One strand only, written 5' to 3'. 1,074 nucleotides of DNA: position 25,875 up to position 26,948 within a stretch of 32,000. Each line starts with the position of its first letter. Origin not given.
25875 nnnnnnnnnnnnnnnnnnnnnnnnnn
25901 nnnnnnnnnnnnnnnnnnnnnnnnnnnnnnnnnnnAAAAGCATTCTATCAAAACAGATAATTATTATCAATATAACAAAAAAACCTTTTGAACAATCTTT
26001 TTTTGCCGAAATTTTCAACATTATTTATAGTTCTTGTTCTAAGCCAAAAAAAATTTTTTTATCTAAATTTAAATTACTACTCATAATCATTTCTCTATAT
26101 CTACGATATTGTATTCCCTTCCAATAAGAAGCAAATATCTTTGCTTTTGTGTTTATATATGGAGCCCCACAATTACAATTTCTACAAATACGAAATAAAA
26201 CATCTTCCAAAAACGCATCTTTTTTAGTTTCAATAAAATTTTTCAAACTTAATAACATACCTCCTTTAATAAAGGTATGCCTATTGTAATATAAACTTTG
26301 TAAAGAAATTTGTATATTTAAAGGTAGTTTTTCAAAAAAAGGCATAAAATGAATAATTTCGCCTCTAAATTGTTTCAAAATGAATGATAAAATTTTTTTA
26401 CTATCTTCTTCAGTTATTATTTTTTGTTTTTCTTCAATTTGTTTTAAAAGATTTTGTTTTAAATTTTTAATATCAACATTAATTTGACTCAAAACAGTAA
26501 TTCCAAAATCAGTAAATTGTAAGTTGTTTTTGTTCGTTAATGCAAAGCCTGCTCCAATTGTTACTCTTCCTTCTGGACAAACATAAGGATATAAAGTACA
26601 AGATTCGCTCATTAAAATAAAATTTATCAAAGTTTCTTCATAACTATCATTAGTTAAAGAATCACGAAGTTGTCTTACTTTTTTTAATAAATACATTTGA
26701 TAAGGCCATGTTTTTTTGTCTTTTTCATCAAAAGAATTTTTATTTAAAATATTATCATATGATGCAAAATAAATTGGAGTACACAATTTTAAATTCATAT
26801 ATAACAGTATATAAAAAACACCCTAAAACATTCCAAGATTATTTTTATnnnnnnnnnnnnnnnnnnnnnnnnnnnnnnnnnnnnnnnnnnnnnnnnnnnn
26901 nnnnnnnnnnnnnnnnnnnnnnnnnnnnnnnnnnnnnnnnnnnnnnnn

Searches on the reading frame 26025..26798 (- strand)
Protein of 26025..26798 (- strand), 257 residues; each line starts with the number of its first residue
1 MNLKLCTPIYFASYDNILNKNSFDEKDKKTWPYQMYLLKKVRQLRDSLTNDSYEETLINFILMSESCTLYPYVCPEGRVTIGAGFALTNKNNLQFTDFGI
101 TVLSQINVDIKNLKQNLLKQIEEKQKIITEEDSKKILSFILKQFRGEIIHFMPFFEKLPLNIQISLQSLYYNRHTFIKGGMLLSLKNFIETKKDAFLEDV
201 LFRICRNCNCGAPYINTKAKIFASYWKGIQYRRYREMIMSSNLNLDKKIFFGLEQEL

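Call 45: search_protein_families(library=pfam, proteins=[window:26025-26798:-], max_evalue=0.01)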
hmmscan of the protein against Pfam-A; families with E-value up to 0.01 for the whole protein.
window:26025-26798:- (257 aa): 0 families

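Call 47: search_protein_families(library=phrogs, proteins=[window:26025-26798:-], max_evalue=0.1)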
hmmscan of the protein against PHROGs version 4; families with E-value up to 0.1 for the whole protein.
window:26025-26798:- (257 aa): 1 family
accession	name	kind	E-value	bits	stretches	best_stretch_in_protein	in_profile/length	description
phrog_7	-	lysis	0.017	14.2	1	56-88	557-589/873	endolysin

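Call 48: search_protein_families(library=pfam, proteins=[window:26025-26798:-], max_evalue=5)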
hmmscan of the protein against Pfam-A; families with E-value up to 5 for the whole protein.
window:26025-26798:- (257 aa): 2 families
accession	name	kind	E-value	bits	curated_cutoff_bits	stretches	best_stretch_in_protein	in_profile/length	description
PF00959.24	Phage_lysozyme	-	0.047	14.5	22.3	1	65-172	4-77/125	Phage lysozyme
PF00961.24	LAGLIDADG_1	-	0.14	13.5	23.1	1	95-161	20-88/102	LAGLIDADG endonuclease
